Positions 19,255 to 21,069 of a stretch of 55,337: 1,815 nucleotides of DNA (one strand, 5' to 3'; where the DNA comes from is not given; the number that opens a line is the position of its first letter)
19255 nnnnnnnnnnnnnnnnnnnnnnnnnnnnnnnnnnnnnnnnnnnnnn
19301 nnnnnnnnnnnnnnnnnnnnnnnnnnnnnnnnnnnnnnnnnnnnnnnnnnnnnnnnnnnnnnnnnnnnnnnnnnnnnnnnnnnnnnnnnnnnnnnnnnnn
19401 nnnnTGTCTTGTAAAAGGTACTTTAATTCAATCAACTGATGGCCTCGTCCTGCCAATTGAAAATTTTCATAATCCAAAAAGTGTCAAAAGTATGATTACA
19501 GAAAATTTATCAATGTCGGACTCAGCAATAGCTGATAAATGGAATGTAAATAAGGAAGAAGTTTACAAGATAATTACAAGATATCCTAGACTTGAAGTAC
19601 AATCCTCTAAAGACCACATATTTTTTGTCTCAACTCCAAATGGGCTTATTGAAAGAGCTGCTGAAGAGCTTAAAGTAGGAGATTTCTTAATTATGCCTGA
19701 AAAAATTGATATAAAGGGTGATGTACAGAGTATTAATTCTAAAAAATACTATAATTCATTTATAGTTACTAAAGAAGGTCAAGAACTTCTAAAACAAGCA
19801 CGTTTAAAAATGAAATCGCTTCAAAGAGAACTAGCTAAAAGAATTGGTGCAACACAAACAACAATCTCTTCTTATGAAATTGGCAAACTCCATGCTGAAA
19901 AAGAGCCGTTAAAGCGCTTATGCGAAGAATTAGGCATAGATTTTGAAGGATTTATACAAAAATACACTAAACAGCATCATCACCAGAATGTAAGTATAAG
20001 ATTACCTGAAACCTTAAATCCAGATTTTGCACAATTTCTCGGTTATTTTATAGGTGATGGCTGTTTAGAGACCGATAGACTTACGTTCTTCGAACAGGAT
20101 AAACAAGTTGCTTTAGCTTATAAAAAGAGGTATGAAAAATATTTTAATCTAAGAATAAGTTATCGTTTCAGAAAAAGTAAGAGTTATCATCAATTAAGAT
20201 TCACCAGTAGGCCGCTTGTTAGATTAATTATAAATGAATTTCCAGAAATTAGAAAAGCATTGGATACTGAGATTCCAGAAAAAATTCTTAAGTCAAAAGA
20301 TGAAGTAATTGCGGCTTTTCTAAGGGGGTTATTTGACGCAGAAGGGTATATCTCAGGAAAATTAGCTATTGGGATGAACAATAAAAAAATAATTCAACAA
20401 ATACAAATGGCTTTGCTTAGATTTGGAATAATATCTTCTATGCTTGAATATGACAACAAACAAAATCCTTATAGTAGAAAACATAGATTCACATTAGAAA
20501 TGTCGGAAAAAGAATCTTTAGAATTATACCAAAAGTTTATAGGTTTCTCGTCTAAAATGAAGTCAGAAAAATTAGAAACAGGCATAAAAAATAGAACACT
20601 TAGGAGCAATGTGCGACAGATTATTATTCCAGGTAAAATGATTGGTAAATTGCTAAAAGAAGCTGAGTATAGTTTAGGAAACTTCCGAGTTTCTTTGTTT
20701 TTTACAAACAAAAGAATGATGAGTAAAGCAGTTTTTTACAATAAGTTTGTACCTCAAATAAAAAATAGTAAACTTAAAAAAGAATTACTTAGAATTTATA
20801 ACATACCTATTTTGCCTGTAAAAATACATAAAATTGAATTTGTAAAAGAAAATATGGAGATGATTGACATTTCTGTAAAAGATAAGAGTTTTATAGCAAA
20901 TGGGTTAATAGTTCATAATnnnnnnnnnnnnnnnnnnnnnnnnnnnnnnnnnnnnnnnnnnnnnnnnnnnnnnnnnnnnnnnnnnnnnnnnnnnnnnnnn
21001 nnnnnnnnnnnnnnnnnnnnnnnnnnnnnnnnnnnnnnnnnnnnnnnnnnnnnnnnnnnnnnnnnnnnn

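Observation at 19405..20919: Intein inserted exactly after the catalytic GGQ of release factor aRF1, carrying an extra HTH domain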

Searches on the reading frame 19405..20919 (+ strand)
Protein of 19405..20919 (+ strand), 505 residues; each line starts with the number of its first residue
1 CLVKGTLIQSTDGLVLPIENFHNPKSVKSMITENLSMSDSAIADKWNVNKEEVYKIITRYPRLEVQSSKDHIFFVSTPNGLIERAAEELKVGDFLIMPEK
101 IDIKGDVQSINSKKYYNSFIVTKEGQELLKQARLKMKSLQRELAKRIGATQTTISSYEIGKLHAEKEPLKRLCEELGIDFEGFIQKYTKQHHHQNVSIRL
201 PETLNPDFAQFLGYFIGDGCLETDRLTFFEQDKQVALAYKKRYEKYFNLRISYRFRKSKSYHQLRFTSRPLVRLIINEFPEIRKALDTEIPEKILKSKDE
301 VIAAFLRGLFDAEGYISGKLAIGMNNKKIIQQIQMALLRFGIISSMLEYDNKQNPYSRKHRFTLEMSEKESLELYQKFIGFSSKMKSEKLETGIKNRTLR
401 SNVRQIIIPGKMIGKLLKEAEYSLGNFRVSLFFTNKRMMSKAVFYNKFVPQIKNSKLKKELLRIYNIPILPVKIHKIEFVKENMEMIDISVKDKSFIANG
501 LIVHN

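Call 3: search_protein_families(library=pfam, proteins=[window:19405-20919:+], max_evalue=0.1)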
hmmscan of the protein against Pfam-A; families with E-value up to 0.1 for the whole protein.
window:19405-20919:+ (505 aa): 8 families
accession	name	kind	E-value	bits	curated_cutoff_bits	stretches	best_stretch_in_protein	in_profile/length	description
PF14528.11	LAGLIDADG_3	-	2.2e-16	60.3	22.5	1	300-379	1-81/82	LAGLIDADG-like domain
PF14890.11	Intein_splicing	-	1.8e-15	57.5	35.8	1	25-505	21-155/155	Intein splicing domain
PF01381.28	HTH_3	-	1.7e-08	34.8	23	1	129-182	1-54/55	Helix-turn-helix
PF12844.13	HTH_19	-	0.00011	22.4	30.2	1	127-187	2-62/64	Helix-turn-helix domain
PF14527.11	LAGLIDADG_WhiA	-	0.0029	18.1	23.2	1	303-359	2-63/93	WhiA LAGLIDADG-like domain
PF13560.12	HTH_31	-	0.0066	17.2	27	1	130-178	7-56/64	Helix-turn-helix domain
PF13443.12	HTH_26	-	0.0072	17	22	1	127-181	4-55/63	Cro/C1-type HTH DNA-binding domain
PF05204.19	Hom_end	-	0.051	14.1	21.1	0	290-363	2-79/110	Homing endonuclease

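Call 4: search_protein_families(library=ncbifam, proteins=[window:19405-20919:+], max_evalue=0.1)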
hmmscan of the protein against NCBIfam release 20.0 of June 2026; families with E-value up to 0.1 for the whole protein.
window:19405-20919:+ (505 aa): 17 families
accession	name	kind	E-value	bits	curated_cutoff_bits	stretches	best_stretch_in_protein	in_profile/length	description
NF011418.0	PRK14845.1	equivalog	3.9e-19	68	756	1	63-396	102-314/1049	translation initiation factor IF-2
NF006207.0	PRK08332.1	equivalog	9.6e-16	56.2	2400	2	202-372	999-1164/1684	vitamin B12-dependent ribonucleotide reductase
NF005852.0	PRK07773.1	equivalog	2.9e-13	49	780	2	210-505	510-826/886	replicative DNA helicase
NF045703.1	rSAM_Tes_intein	exception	7.4e-12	43.9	1700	1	50-349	228-515/1040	tetraether lipid synthase Tes, intein-containing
NF011287.0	PRK14698.1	equivalog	2e-10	39.3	1238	1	184-317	369-501/1017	V-type ATP synthase subunit A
NF038098.1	GyrA_w_intein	exception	2.5e-08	32.3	1850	1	202-421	233-451/1232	intein-containing DNA gyrase subunit A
NF047948.1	male_kill_WMK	equivalog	3.3e-07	30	300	1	50-193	81-231/300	WO male-killing family protein Wmk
NF038162.1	RtcB_rel_intein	exception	4.8e-07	28.2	1150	1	199-505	231-578/961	intein-containing RtcB family protein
NF041951.1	phage_RstR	subfamily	1.1e-05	25.6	80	1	127-200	5-78/108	RstR family transcriptional repressor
TIGR00270.2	TIGR00270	equivalog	1.7e-05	24.7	110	1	120-186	71-137/159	multiprotein bridging factor aMBF1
TIGR03830.1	CxxCG_CxxCG_HTH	subfamily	0.00032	20.5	61.8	1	126-166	68-107/127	type II TA system antitoxin MqsA family protein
TIGR03070.1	couple_hipB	subfamily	0.00039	20.3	71.65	1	128-179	6-57/58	type II toxin-antitoxin system Y4mF family antitoxin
NF007271.0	PRK09726.1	equivalog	0.0011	18.9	79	1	128-158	16-46/88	type II toxin-antitoxin system antitoxin HipB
NF007072.0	PRK09519.1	equivalog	0.003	16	1024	1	300-354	460-520/790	intein-containing recombinase RecA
TIGR01443.1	intein_Cterm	domain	0.01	16.1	15.6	1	488-505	4-23/24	intein C-terminal splicing region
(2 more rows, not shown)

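Call 24: search_protein_representatives(protein=window:19405-20919:+)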
Query: 505 residues. Proteins with E-value up to 0.001 (for the whole library): 3735; up to 1e-10: 763; up to 1e-30: 85. The best 150 are listed.
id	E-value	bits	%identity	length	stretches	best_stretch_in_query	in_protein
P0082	1.4e-171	588.3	57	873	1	1-505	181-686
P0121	1.7e-135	469.3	62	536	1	1-349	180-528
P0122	4.9e-130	451.3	46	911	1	1-505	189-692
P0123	2.3e-128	445.8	46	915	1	1-505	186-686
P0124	8.2e-125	434.1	43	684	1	1-503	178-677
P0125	4.9e-123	428.2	44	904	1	1-505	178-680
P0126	1.2e-120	420.4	45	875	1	1-505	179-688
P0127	2.5e-120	419.3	43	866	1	5-505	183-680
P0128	4.4e-114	398.7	42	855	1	1-505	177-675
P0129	5.0e-111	388.7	41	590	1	1-505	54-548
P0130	6.8e-111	388.2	43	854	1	1-505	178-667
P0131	1.8e-110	386.8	41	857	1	1-505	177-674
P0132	1.1e-103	364.5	45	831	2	197-505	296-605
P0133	5.0e-102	359.0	45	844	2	196-505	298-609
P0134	5.1e-102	359.0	49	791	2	200-505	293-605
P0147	5.1e-66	240.2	31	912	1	2-505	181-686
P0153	8.6e-58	213.1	33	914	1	2-505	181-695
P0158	6.5e-52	193.8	28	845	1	1-505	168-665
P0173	2.7e-42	162.0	30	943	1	1-505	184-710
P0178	1.4e-39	153.1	29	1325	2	1-505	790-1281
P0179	1.4e-39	153.1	32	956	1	1-505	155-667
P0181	3.3e-39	151.9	28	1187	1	1-505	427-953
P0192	2.2e-33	132.6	29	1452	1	1-505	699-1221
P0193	4.0e-33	131.8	29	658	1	1-505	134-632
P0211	2.9e-29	119.1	28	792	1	1-397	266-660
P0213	4.7e-29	118.4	27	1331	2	6-505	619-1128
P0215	9.1e-29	117.4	32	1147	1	1-505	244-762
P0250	2.4e-24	102.9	25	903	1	1-505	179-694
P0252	3.7e-24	102.3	31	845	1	29-395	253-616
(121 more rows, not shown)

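Call 27: search_protein_families(library=pfam, proteins=[P0181, P0192, P0193, P0215, P0213, P0179, P0211, P0252, P0178], max_evalue=0.001)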
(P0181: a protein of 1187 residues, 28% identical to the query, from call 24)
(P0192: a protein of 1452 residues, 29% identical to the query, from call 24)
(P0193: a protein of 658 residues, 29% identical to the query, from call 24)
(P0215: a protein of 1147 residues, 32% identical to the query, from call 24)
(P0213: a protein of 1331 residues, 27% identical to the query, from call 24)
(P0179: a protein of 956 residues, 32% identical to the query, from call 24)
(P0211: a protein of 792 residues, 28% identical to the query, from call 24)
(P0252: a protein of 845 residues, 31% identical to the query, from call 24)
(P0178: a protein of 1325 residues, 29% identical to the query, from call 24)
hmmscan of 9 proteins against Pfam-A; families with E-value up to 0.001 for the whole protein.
P0181 (1187 aa): 8 families
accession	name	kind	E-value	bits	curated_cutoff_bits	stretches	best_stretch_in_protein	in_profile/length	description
PF03464.20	eRF1_2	-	6e-26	91.8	27.1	1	953-1043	41-133/133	eRF1 domain 2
PF14890.11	Intein_splicing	-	4.3e-24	85.5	35.8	2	131-367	1-155/155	Intein splicing domain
PF03465.20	eRF1_3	-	2.6e-23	83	25.8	1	1047-1185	2-105/106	eRF1 domain 3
PF14528.11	LAGLIDADG_3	-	1.9e-18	66.9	22.5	1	733-807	4-82/82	LAGLIDADG-like domain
PF03463.20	eRF1_1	-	1.2e-14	54.8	23.8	1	14-122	1-109/123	eRF1 domain 1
PF01079.26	Hint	-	2.1e-06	27.9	29.7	0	119-198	8-84/213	Hint module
PF01381.28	HTH_3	-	2.3e-06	28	23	1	555-606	1-52/55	Helix-turn-helix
PF13560.12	HTH_31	-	4.8e-05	24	27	1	557-602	8-54/64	Helix-turn-helix domain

P0192 (1452 aa): 9 families
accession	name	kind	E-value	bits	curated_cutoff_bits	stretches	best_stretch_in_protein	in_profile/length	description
PF14890.11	Intein_splicing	-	3.1e-27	95.7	35.8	2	708-1221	3-155/155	Intein splicing domain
PF03465.20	eRF1_3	-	3.4e-24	85.8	25.8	1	1314-1451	1-105/106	eRF1 domain 3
PF03464.20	eRF1_2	-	8.4e-24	84.8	27.1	1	1185-1311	12-133/133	eRF1 domain 2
PF14528.11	LAGLIDADG_3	-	7.7e-22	77.8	22.5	1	1006-1079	5-82/82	LAGLIDADG-like domain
PF03463.20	eRF1_1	-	6.1e-17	62.2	23.8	1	20-129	2-110/123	eRF1 domain 1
PF01381.28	HTH_3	-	3.1e-09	37.2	23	1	830-881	4-55/55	Helix-turn-helix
PF18854.6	baeRF_family10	-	1.7e-07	32.1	27.1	0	645-698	2-55/143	Bacterial archaeo-eukaryotic release factor family 10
PF13560.12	HTH_31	-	4.4e-06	27.4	27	1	831-874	10-54/64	Helix-turn-helix domain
PF01079.26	Hint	-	2.4e-05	24.4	29.7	0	694-795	8-116/213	Hint module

P0193 (658 aa): 5 families
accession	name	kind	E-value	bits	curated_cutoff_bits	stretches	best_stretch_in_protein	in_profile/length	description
PF14528.11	LAGLIDADG_3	-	6.8e-21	74.8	22.5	2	430-501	2-82/82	LAGLIDADG-like domain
PF14890.11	Intein_splicing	-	1.5e-20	74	35.8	1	181-632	46-155/155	Intein splicing domain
PF02272.25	DHHA1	-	6.4e-07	30.2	25.9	1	76-133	18-75/102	DHHA1 domain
PF01381.28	HTH_3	-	1.1e-06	29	23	1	259-312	1-54/55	Helix-turn-helix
PF12844.13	HTH_19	-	3e-05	24.3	30.2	1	259-311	4-56/64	Helix-turn-helix domain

P0215 (1147 aa): 10 families
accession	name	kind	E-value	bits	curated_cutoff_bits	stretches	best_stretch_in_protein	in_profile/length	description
PF14890.11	Intein_splicing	-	1.3e-30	106.7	35.8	1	251-762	1-155/155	Intein splicing domain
PF10996.14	Beta-Casp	-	2.1e-27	96.5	27.7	1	937-1061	2-120/120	Beta-Casp domain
PF17214.9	KH_TffA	-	1.3e-16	60.7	22.6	1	3-65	5-67/68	Transcription termination factor FttA, KH domain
PF14528.11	LAGLIDADG_3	-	7.6e-16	58.6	22.5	1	550-624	3-82/82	LAGLIDADG-like domain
PF16661.11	Lactamase_B_6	-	8.7e-13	48.5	27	1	771-878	62-172/193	Metallo-beta-lactamase superfamily domain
PF07521.17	RMMBL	-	1.2e-12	48.1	21.6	1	1075-1135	2-60/63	Zn-dependent metallo-hydrolase RNA specificity domain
PF00753.33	Lactamase_B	-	1.3e-10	42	22.7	1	189-244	4-57/196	Metallo-beta-lactamase superfamily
PF12706.13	Lactamase_B_2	-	2.7e-07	30.8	27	1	202-244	2-44/200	Beta-lactamase superfamily domain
PF01381.28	HTH_3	-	1.1e-05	25.8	23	1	373-419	1-48/55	Helix-turn-helix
PF07650.23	KH_2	-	9.9e-05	22.5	22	1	82-122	13-53/78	KH domain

P0213 (1331 aa): 3 families
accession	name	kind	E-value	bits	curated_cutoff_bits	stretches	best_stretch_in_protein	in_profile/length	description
PF14890.11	Intein_splicing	-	7.7e-37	126.9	35.8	2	638-1128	22-155/155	Intein splicing domain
PF14528.11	LAGLIDADG_3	-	6.4e-30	103.7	22.5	2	915-992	2-82/82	LAGLIDADG-like domain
PF13560.12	HTH_31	-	2.2e-05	25.1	27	1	740-794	5-59/64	Helix-turn-helix domain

P0179 (956 aa): 7 families
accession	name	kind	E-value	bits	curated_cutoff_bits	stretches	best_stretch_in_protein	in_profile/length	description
PF14528.11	LAGLIDADG_3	-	6.6e-22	78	22.5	1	449-526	2-82/82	LAGLIDADG-like domain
PF14890.11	Intein_splicing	-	1.1e-17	64.7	35.8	1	182-667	24-155/155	Intein splicing domain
PF01381.28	HTH_3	-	7.6e-09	35.9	23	1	280-331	1-53/55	Helix-turn-helix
PF12844.13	HTH_19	-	5.5e-06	26.6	30.2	1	280-332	4-57/64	Helix-turn-helix domain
PF12706.13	Lactamase_B_2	-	6.4e-06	26.3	27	1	53-154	24-112/200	Beta-lactamase superfamily domain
PF07521.17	RMMBL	-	0.0003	21.2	21.6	1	903-934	11-43/63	Zn-dependent metallo-hydrolase RNA specificity domain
PF00753.33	Lactamase_B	-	0.00086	19.7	22.7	0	54-72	39-57/196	Metallo-beta-lactamase superfamily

P0211 (792 aa): 4 families
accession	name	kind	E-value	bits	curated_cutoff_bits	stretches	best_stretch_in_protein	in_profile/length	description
PF02350.25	Epimerase_2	-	2.9e-83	280.1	30.6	2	26-265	8-266/347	UDP-N-acetylglucosamine 2-epimerase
PF14528.11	LAGLIDADG_3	-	1.4e-18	67.3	22.5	1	565-642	3-81/82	LAGLIDADG-like domain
PF14890.11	Intein_splicing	-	2e-16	60.6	35.8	1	277-712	6-155/155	Intein splicing domain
PF07591.16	PT-HINT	-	0.0001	23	27.7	0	272-351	1-86/137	Pretoxin HINT domain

P0252 (845 aa): 2 families
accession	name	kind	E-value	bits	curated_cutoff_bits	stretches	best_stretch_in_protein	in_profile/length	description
PF14528.11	LAGLIDADG_3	-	2.3e-20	73.1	22.5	1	526-600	4-81/82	LAGLIDADG-like domain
PF14890.11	Intein_splicing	-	7e-17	62.1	35.8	1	254-677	26-155/155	Intein splicing domain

P0178 (1325 aa): 7 families
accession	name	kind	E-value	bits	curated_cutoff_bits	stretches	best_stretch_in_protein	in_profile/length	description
PF08423.17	Rad51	-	2e-84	283.2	22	3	630-791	39-204/244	Rad51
PF14890.11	Intein_splicing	-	1.9e-44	151.6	35.8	2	803-1281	11-155/155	Intein splicing domain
PF14528.11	LAGLIDADG_3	-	5.9e-34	116.6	22.5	3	1077-1150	2-81/82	LAGLIDADG-like domain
PF14520.12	HHH_5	-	1.3e-09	38.9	27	1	6-61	2-57/57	Helix-hairpin-helix domain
PF00154.27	RecA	-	2.3e-09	37.5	27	1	637-786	66-208/262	recA bacterial DNA recombination protein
PF11731.14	Cdd1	-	0.00019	22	25.5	1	3-47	3-47/86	Pathogenicity locus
PF05204.19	Hom_end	-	0.00071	20.1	21.1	0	322-404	3-92/110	Homing endonuclease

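Call 28: predict_structure(alignment_id=A1)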
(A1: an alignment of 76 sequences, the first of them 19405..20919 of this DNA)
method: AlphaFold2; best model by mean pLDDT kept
length: 505 residues; sequences in the alignment: 76
mean_pLDDT: 94.3   pTM: 0.92
mean pLDDT of the five models: 94.3, 94.2, 94.0, 92.7, 92.5
residues with pLDDT >= 90: 452; 70-90: 52; 50-70: 1; < 50: 0
segments of 3 or more residues with pLDDT < 50: none
pLDDT, mean of each block of 10 residues (from residue 1): 95 95 92 93 93 95 96 93 97 98 96 92 97 94 94 93 91 96 94 82 98 96 94 97 96 96 96 95 86 98 99 92 94 98 93 76 95 98 97 94 95 96 93 94 95 96 97 97 93 94 93
secondary structure, 60 per line:
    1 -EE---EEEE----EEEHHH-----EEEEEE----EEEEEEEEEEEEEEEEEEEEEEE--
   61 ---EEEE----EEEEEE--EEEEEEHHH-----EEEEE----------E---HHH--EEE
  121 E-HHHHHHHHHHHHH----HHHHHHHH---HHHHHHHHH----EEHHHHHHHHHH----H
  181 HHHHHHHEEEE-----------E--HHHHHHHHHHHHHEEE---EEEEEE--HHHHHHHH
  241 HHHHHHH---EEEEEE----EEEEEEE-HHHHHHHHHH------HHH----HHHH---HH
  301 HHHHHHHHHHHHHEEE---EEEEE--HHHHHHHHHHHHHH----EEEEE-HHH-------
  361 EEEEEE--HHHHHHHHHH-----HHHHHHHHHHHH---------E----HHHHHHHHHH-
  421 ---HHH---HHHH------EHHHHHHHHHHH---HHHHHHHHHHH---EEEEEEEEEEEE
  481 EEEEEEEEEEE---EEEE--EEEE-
elements in order: E7-10 E15-17 E26-31 E36-58 E64-67 E72-77 E80-85 E94-98 E118-121 H123-135 H140-147 H151-159 H166-175 H180-187 E188-191 H206-218 E219-221 E225-230 H233-247 E251-256 E261-267 H269-278 H292-295 H299-313 E314-316 E320-324 H327-340 E345-349 E361-366 H369-378 H384-395 H410-419 H430-433 H441-451 H455-465 E469-491 E495-498 E501-504

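Call 31: fold_search(model_id=the predicted structure, library=pdb)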
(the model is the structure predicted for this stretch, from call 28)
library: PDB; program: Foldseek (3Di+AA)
matches with E <= 10: 664; with E <= 0.001: 65
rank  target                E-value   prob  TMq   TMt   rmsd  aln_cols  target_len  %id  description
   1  7qss                  5.3e-22  1.00  0.65  0.75   5.6       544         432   17  Crystal structure of homing endonuclease-associated TliVMA intein (C1A) (released 2022-03-30)
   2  1dq3                  3.4e-20  1.00  0.59  0.65   7.6       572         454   18  CRYSTAL STRUCTURE OF AN ARCHAEAL INTEIN-ENCODED HOMING ENDONUCLEASE PI-PFUI (released 2000-07-05)
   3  2cw7                  1.4e-19  1.00  0.66  0.62   7.6       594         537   13  Crystal structure of intein homing endonuclease II (released 2006-04-18)
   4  7qsu                  1.6e-19  1.00  0.56  0.76   6.4       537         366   15  Crystal structure of homing endonuclease-associated TliVMA intein (C1A, d333-339) (released 2022-03-30)
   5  7qst                  3.7e-15  1.00  0.54  0.73   5.4       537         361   12  Crystal structure of homing endonuclease-associated PhoVMA intein (C1A) (released 2022-03-30)
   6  1vde_B                8.9e-13  1.00  0.42  0.48  25.9       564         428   14  PI-SCEI, A HOMING ENDONUCLEASE WITH PROTEIN SPLICING ACTIVITY (released 1998-04-08)
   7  1vde_A                1.2e-12  1.00  0.42  0.48  25.8       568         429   16  PI-SCEI, A HOMING ENDONUCLEASE WITH PROTEIN SPLICING ACTIVITY (released 1998-04-08)
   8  1ef0_A                3.2e-12  1.00  0.41  0.47  25.2       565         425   13  CRYSTAL STRUCTURE OF PI-SCEI MINIPRECURSOR (released 2000-06-07)
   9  1um2_B                6.3e-12  1.00  0.42  0.49  25.3       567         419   15  Crystal Structure of the Vma1-Derived Endonuclease with the Ligated Extein Segment (released 2004-09-22)
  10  1jva_B                1.3e-11  1.00  0.42  0.48  25.9       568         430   14  CRYSTAL STRUCTURE OF THE VMA1-DERIVED ENDONUCLEASE BEARING THE N AND C EXTEIN PROPEPTIDES (released 2002-08-29)
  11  1um2_A                6.0e-11  1.00  0.40  0.47  26.9       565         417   14  Crystal Structure of the Vma1-Derived Endonuclease with the Ligated Extein Segment (released 2004-09-22)
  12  1jva_A                1.4e-10  1.00  0.41  0.47  25.1       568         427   14  CRYSTAL STRUCTURE OF THE VMA1-DERIVED ENDONUCLEASE BEARING THE N AND C EXTEIN PROPEPTIDES (released 2002-08-29)
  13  1lws_A                1.5e-10  1.00  0.40  0.46  24.4       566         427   15  Crystal structure of the intein homing endonuclease PI-SceI bound to its recognition sequence (released 2002-09-27)
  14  1dfa                  1.2e-09  1.00  0.40  0.48  21.5       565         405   14  CRYSTAL STRUCTURE OF PI-SCEI IN C2 SPACE GROUP (released 1999-12-08)
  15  1lwt_A                2.2e-09  1.00  0.41  0.46  26.3       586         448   14  Crystal structure of the intein homing endonuclease PI-SceI bound to its substrate DNA (Ca2+ free) (released 2002-09-27)
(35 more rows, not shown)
